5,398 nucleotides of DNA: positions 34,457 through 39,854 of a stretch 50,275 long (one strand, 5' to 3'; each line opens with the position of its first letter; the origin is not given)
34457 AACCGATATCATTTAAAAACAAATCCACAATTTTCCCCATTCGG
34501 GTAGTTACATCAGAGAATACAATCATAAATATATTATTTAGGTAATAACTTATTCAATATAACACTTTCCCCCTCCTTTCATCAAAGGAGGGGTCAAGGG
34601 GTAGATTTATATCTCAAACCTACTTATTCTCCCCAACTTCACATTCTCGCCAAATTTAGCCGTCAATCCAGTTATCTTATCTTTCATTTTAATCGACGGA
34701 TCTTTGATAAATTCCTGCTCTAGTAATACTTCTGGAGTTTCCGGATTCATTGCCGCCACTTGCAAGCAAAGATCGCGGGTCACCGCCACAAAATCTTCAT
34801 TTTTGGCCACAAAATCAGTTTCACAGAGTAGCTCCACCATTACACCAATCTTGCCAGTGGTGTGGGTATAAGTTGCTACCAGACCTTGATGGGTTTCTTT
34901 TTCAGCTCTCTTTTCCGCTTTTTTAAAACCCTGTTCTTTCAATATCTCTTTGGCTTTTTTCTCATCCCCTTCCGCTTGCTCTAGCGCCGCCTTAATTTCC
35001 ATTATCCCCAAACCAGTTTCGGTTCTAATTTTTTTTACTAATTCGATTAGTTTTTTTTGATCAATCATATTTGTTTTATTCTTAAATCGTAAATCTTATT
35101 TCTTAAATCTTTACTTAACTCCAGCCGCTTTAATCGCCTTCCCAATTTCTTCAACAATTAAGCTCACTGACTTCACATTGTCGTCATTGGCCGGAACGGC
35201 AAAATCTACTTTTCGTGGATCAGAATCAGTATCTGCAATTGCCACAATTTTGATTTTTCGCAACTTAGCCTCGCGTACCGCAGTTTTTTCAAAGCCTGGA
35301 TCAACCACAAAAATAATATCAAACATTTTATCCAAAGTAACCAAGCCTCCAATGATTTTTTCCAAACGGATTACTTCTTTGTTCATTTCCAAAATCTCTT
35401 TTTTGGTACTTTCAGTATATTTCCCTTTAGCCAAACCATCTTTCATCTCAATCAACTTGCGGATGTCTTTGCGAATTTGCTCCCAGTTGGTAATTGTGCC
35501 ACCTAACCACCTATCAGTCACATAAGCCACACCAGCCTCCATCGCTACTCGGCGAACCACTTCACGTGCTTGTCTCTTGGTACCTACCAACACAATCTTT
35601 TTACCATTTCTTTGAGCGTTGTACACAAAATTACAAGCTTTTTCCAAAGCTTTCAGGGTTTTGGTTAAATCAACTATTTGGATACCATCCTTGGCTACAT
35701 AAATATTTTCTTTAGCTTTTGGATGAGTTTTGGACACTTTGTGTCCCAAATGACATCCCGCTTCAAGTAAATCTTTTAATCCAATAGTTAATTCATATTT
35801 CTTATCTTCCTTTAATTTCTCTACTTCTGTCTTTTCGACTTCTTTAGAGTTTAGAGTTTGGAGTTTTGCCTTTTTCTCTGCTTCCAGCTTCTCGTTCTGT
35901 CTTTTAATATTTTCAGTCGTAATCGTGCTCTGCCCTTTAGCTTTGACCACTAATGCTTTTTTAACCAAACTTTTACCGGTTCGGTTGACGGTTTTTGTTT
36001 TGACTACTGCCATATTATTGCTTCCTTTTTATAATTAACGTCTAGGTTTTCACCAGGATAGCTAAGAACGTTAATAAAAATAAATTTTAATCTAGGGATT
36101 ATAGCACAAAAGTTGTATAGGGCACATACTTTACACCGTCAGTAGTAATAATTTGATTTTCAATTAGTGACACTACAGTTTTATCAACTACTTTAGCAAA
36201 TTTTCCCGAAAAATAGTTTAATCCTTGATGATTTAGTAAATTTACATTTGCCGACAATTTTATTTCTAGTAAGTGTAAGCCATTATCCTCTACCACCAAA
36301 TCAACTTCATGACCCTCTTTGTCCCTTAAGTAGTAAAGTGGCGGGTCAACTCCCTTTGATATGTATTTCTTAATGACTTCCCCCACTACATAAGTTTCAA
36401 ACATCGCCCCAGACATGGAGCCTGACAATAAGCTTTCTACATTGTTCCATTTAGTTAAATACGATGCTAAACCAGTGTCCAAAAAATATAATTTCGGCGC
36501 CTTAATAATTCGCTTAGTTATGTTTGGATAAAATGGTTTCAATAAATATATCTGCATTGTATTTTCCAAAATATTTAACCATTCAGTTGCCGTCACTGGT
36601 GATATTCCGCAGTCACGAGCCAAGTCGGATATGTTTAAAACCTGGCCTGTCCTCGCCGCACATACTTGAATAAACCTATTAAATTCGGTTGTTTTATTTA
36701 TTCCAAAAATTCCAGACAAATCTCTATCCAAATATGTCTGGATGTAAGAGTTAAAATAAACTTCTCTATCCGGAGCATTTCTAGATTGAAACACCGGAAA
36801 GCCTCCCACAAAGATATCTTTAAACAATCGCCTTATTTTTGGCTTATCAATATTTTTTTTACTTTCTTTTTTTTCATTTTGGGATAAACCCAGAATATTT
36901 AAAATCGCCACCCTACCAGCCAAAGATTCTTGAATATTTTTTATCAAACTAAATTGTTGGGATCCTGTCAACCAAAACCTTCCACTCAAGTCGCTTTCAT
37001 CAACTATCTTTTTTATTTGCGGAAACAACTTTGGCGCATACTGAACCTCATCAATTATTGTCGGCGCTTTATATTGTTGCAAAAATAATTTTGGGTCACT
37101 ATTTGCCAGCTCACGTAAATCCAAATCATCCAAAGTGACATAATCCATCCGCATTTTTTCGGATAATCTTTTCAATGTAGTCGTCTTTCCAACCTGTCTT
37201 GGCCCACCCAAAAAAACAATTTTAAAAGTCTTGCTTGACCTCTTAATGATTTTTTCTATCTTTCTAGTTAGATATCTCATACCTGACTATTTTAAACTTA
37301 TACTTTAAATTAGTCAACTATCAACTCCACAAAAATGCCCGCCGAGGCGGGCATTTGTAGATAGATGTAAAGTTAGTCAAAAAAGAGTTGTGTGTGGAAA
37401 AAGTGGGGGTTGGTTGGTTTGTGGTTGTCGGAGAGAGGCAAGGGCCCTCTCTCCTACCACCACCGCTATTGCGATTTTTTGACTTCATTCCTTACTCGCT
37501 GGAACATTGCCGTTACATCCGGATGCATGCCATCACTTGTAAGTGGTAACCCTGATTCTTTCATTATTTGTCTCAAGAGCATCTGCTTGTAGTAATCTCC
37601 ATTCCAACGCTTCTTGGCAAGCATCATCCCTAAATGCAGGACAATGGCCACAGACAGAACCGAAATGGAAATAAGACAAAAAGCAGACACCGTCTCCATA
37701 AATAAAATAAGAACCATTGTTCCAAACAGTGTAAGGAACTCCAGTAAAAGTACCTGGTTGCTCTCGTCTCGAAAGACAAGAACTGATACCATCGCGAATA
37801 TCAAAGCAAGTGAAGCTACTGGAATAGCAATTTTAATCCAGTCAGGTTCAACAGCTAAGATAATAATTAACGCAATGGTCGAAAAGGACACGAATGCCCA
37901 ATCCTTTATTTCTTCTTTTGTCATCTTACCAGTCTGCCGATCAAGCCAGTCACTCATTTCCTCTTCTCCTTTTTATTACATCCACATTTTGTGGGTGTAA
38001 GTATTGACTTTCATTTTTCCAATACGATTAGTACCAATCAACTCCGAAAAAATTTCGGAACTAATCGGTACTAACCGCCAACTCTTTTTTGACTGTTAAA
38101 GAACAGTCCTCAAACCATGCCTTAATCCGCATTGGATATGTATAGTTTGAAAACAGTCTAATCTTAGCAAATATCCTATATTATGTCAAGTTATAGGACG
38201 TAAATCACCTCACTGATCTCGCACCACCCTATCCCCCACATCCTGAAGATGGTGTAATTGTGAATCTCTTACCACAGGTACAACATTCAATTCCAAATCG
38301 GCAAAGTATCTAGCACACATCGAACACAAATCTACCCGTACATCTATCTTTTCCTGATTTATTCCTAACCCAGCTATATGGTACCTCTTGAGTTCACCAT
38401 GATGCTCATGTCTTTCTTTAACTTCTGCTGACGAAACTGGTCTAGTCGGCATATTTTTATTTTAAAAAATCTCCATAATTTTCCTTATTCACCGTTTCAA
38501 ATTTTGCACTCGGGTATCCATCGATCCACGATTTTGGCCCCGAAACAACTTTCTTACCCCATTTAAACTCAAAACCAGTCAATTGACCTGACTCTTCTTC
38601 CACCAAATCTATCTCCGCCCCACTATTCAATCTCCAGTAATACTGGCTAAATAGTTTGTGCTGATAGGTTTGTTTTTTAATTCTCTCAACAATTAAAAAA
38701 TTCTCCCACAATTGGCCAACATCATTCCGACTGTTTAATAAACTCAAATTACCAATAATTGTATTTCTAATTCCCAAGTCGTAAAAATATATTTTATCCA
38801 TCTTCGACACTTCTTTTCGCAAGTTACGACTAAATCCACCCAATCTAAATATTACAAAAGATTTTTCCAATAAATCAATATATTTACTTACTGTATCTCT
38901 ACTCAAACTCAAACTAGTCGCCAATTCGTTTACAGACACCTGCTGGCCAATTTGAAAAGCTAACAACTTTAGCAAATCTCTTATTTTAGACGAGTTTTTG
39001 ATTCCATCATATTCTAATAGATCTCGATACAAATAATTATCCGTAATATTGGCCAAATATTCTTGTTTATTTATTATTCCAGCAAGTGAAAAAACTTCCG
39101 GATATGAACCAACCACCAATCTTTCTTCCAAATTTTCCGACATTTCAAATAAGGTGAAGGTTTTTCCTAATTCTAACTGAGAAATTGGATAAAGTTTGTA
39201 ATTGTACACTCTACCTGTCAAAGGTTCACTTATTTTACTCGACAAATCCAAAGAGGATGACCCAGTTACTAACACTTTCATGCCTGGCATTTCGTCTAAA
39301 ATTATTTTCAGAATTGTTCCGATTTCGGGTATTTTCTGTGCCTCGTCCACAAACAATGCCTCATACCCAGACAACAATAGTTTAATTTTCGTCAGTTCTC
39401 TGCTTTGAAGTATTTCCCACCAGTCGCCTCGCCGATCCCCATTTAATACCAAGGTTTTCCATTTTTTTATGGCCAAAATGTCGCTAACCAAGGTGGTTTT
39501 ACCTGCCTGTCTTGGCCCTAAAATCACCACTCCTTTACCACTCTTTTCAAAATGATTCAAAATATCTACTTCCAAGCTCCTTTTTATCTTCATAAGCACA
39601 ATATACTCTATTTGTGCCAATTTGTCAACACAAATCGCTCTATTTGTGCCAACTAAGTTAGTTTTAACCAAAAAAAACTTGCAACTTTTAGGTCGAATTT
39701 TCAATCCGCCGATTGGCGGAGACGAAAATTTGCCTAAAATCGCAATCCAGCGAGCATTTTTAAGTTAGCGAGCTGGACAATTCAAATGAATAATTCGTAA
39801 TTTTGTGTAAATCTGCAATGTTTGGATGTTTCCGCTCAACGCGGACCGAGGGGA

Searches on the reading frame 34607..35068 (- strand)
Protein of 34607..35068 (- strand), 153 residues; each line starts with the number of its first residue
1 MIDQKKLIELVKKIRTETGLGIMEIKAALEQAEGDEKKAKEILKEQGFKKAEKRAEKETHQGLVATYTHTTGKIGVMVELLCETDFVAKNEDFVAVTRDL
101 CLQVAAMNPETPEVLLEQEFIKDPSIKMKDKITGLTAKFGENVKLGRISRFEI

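Call 11: search_protein_families(library=pfam, proteins=[window:34607-35068:-], max_evalue=0.001)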
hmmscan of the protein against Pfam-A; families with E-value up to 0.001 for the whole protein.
window:34607-35068:- (153 aa): 1 family
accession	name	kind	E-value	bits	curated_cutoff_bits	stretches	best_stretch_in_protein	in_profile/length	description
PF00889.24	EF_TS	-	3.3e-18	66.5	27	1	75-152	1-76/204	Elongation factor TS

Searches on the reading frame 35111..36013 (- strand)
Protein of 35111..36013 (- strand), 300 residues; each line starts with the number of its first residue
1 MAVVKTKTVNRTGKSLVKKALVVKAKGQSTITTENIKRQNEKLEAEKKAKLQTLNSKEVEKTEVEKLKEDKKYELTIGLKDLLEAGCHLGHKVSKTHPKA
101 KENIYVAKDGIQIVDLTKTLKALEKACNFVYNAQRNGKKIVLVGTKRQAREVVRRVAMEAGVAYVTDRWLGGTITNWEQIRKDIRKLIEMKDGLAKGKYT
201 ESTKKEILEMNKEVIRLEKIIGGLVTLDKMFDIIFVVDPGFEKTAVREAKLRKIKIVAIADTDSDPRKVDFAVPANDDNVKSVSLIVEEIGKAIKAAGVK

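Call 11: search_protein_families(library=pfam, proteins=[window:35111-36013:-], max_evalue=0.001)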
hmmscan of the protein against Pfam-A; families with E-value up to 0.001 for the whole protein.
window:35111-36013:- (300 aa): 1 family
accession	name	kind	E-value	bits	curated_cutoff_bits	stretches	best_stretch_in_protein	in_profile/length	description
PF00318.25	Ribosomal_S2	-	4.7e-71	238.9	26.1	1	82-296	1-215/216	Ribosomal protein S2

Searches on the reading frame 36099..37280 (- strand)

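Call 12: search_protein_families(library=pfam, proteins=[window:36099-37280:-], max_evalue=0.001)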
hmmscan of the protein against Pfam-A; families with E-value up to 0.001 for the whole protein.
window:36099-37280:- (393 aa): 2 families
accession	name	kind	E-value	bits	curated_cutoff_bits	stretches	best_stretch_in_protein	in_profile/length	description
PF13635.12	DUF4143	-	1.9e-47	161.4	28.1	1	185-343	1-160/160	Domain of unknown function (DUF4143)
PF13173.12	AAA_14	-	4.2e-28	98.4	27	1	19-136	2-127/129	AAA domain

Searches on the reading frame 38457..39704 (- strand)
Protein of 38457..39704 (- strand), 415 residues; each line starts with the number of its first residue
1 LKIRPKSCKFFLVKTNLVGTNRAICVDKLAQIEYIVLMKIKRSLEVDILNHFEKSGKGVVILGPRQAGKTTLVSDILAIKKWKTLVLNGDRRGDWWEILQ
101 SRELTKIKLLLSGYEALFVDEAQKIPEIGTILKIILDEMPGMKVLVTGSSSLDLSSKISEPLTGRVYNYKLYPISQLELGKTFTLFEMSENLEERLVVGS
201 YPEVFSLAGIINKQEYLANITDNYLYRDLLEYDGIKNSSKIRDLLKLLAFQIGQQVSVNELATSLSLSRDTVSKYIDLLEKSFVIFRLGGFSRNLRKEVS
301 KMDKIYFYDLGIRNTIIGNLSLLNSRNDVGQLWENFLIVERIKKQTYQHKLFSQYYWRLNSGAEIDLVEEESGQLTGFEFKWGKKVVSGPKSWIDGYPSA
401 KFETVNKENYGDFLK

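Call 12: search_protein_families(library=pfam, proteins=[window:38457-39704:-], max_evalue=0.001)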
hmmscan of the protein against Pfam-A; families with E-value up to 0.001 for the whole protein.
window:38457-39704:- (415 aa): 4 families
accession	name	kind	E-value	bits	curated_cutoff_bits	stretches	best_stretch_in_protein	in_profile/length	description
PF13635.12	DUF4143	-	1.1e-41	142.7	28.1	1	227-383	2-160/160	Domain of unknown function (DUF4143)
PF13173.12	AAA_14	-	5.3e-25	88.3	27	1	57-178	3-127/129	AAA domain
PF08279.18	HTH_11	-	2.7e-05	24.4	25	1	243-283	4-43/55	HTH domain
PF13191.12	AAA_16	-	0.00074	20.5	32.6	0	51-104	15-78/167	AAA ATPase domain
